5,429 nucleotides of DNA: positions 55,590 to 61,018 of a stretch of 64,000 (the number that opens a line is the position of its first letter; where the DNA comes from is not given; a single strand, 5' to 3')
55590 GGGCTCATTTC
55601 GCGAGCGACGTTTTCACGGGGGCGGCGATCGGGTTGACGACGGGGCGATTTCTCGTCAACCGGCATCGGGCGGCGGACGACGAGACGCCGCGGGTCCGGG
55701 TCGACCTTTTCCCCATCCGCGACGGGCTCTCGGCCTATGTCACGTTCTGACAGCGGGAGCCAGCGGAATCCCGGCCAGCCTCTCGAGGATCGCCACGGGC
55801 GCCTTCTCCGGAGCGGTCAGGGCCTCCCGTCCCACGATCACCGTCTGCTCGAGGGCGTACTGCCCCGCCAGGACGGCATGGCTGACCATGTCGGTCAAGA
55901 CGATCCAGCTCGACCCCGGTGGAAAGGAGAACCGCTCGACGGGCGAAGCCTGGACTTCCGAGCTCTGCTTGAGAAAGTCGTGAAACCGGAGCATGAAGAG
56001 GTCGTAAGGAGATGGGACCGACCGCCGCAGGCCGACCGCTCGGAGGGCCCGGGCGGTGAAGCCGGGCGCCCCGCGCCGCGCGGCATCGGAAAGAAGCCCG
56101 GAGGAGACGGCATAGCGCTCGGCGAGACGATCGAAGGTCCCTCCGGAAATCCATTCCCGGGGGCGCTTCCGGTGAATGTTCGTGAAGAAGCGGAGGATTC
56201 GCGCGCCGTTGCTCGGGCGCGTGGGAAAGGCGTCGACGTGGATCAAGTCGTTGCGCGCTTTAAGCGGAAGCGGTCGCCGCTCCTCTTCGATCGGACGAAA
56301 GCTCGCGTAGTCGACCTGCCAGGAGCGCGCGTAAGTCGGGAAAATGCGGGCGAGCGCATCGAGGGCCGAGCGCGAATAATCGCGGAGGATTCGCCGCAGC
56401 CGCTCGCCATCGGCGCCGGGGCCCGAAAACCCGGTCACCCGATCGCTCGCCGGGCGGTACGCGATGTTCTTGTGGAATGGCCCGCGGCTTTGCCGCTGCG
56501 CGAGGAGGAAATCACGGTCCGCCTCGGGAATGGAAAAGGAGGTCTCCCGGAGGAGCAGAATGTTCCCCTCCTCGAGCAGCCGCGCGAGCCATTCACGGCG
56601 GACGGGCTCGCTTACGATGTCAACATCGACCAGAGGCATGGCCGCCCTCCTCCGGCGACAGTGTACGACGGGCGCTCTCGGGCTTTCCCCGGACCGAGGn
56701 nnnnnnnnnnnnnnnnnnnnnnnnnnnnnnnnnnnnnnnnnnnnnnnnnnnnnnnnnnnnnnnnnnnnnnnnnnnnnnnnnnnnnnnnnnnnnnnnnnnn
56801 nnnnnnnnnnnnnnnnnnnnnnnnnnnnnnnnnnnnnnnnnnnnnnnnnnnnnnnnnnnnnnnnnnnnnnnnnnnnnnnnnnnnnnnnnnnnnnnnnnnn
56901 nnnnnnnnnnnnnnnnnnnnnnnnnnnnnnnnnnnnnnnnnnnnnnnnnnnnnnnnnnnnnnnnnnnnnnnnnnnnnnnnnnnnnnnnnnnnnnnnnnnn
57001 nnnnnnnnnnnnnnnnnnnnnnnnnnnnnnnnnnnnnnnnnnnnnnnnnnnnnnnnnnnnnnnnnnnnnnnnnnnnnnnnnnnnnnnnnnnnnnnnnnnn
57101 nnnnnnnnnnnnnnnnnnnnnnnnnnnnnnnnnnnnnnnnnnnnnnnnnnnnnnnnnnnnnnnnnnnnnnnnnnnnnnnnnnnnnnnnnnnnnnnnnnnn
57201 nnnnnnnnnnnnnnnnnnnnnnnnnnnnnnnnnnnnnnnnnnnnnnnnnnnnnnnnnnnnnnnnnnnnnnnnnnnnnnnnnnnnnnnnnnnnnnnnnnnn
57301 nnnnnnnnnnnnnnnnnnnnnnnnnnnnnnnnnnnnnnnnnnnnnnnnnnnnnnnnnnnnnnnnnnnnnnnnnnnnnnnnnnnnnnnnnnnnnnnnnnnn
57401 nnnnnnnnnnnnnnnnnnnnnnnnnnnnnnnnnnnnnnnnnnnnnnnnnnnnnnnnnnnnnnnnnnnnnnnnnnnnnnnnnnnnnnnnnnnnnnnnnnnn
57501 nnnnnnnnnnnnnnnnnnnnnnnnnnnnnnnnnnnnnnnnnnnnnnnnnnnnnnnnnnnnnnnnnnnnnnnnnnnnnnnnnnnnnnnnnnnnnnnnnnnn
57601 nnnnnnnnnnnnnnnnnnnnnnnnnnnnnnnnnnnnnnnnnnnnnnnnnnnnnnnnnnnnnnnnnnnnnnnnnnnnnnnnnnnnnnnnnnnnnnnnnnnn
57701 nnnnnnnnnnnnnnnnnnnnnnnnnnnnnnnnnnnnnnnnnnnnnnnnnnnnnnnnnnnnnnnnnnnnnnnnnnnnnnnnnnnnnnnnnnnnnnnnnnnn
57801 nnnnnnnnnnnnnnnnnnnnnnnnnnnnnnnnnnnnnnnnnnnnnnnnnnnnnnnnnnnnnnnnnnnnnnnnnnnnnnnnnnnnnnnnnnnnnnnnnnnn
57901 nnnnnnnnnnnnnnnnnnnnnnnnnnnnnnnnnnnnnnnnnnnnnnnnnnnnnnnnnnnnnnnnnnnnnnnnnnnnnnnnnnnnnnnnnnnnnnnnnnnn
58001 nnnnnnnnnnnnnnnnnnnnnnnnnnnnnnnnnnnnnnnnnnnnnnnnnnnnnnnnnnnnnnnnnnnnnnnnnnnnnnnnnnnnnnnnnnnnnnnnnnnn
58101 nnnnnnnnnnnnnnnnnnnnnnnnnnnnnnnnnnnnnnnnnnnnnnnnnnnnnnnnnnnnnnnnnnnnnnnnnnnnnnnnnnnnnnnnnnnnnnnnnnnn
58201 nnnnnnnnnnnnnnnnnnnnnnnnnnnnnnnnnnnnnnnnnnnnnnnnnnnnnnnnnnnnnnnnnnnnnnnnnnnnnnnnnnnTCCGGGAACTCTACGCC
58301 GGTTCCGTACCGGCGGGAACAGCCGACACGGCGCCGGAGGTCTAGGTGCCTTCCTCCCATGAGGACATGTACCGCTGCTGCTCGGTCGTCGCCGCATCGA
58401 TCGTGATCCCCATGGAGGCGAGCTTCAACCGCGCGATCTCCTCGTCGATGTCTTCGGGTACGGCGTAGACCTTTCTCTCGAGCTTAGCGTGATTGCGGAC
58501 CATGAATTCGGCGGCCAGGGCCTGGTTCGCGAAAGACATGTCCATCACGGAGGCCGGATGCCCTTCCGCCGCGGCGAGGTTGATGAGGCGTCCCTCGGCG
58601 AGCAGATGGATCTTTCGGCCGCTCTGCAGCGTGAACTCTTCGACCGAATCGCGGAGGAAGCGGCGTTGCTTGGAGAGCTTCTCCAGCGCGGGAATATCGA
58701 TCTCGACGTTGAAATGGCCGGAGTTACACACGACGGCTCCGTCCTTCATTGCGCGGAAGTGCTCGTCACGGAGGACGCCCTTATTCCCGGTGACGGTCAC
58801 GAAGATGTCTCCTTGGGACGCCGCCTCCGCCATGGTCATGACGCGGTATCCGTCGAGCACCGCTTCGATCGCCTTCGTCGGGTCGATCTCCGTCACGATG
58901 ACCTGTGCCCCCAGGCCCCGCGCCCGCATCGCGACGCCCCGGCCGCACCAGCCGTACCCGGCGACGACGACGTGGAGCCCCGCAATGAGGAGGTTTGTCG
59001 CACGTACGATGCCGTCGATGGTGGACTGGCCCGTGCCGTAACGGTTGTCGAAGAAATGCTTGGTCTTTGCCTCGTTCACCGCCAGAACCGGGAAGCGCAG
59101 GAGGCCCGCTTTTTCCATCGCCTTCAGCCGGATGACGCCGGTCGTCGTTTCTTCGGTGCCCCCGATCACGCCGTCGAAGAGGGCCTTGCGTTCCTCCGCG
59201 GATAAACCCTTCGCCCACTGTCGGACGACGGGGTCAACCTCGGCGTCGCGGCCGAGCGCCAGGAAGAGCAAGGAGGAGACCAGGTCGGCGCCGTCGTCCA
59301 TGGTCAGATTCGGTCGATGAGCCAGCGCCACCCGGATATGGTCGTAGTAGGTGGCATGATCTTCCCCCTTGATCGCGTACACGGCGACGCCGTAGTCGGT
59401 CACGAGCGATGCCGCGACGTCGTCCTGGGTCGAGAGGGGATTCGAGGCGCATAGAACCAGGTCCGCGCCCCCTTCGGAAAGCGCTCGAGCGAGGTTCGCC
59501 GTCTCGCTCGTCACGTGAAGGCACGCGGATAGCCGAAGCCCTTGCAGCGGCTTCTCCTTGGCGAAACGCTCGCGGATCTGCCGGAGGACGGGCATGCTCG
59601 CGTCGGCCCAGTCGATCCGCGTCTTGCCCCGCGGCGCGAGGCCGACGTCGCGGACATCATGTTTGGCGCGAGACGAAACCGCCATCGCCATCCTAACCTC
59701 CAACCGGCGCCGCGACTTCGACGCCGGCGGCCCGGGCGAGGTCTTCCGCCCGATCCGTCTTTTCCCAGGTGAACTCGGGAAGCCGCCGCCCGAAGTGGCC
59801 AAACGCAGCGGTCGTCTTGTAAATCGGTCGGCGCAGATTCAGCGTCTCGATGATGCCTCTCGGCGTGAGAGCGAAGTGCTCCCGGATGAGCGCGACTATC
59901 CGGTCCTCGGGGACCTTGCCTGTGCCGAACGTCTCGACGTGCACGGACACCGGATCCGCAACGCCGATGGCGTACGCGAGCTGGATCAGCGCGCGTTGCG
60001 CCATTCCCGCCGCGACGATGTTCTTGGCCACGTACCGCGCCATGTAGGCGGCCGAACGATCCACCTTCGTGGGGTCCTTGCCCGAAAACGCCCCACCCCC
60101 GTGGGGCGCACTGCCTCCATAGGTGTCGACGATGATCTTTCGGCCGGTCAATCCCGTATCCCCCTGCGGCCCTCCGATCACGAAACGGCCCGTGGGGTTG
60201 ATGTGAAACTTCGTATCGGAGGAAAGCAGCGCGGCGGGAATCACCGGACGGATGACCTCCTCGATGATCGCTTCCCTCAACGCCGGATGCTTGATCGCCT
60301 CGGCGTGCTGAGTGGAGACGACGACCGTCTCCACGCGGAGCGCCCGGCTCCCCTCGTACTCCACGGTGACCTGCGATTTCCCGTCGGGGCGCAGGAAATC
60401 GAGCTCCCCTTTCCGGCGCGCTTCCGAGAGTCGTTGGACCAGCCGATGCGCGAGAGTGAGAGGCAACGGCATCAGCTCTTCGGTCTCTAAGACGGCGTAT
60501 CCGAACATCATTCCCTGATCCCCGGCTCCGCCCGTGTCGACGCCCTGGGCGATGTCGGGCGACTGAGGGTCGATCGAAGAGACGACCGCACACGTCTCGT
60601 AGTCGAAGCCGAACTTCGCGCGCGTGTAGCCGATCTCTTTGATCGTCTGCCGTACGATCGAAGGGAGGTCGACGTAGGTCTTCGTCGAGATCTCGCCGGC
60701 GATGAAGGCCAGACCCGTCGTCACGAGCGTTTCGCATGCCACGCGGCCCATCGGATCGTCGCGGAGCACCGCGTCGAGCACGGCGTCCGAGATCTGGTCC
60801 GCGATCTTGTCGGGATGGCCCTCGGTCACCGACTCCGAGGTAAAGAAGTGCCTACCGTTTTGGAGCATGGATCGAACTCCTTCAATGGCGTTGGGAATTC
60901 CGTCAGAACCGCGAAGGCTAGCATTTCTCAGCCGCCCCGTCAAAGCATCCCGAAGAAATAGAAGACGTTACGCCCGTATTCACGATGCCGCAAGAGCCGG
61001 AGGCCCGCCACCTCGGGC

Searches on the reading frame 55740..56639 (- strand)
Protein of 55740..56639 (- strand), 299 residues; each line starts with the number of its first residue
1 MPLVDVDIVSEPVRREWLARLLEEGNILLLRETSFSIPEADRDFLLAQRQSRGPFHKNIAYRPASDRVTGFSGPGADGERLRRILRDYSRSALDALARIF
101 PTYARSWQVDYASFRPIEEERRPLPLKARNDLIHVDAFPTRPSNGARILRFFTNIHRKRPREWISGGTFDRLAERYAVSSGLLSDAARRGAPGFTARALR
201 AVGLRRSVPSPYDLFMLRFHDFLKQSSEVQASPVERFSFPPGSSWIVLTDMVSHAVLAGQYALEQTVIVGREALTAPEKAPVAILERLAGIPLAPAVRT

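Call 78: search_protein_families(library=pfam, max_evalue=0.00001, proteins=[window:55740-56639:-])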
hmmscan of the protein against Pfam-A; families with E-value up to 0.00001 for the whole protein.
window:55740-56639:- (299 aa): 1 family
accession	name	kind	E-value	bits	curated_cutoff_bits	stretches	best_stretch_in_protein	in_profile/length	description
PF11004.14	Kdo_hydroxy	-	4.1e-82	276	25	1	18-293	8-275/275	3-deoxy-D-manno-oct-2-ulosonic acid (Kdo) hydroxylase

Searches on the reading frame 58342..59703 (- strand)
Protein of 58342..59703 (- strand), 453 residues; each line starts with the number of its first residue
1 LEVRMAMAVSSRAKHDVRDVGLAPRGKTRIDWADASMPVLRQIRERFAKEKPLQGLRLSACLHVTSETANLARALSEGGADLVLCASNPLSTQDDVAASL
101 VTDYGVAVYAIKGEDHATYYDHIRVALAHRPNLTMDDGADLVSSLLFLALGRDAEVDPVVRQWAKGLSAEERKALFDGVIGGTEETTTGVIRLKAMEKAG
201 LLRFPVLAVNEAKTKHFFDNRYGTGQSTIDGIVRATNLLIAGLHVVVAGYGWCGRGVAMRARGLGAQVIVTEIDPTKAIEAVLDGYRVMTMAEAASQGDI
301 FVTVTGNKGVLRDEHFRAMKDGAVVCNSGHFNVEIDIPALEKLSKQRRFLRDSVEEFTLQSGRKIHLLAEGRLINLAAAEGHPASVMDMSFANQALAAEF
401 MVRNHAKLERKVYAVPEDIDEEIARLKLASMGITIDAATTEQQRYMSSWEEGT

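Call 78: search_protein_families(library=pfam, max_evalue=0.00001, proteins=[window:58342-59703:-])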
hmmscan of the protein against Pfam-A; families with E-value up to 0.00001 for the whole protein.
window:58342-59703:- (453 aa): 4 families
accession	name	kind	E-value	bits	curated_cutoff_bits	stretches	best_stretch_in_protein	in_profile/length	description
PF05221.23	AdoHcyase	-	2.5e-59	201.3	25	1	15-452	2-291/299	S-adenosyl-L-homocysteine hydrolase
PF00670.27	AdoHcyase_NAD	-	7.7e-55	185.9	27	1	220-380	1-161/162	S-adenosyl-L-homocysteine hydrolase, NAD binding domain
PF02826.25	2-Hacid_dh_C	-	2.6e-09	37.2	25.1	1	239-330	33-128/178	D-isomer specific 2-hydroxyacid dehydrogenase, NAD binding domain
PF07991.19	KARI_N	-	1.7e-06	28.2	20.6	1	240-335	2-101/165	Acetohydroxy acid isomeroreductase, NADPH-binding domain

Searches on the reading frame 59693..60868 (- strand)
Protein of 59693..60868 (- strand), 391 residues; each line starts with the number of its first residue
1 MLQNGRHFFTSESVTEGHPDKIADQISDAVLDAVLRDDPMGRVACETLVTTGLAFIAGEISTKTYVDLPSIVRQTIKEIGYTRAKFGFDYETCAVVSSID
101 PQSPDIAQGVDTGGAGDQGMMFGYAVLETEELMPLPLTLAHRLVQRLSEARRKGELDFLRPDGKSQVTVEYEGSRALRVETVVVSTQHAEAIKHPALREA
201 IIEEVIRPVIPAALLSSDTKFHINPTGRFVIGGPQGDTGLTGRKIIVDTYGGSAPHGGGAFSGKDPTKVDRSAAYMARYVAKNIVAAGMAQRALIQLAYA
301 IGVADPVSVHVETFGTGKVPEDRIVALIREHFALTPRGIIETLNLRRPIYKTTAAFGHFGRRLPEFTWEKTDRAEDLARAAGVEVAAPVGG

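Call 78: search_protein_families(library=pfam, max_evalue=0.00001, proteins=[window:59693-60868:-])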
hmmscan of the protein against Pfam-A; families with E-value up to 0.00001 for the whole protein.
window:59693-60868:- (391 aa): 3 families
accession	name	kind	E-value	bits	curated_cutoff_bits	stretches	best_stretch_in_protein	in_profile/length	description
PF02773.21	S-AdoMet_synt_C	-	1e-67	226.8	25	1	231-370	1-138/138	S-adenosylmethionine synthetase, C-terminal domain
PF02772.21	S-AdoMet_synt_M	-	4.1e-48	162.9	29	1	114-229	3-120/120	S-adenosylmethionine synthetase, central domain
PF00438.25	S-AdoMet_synt_N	-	5.4e-44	149.2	33.1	1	7-104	2-99/99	S-adenosylmethionine synthetase, N-terminal domain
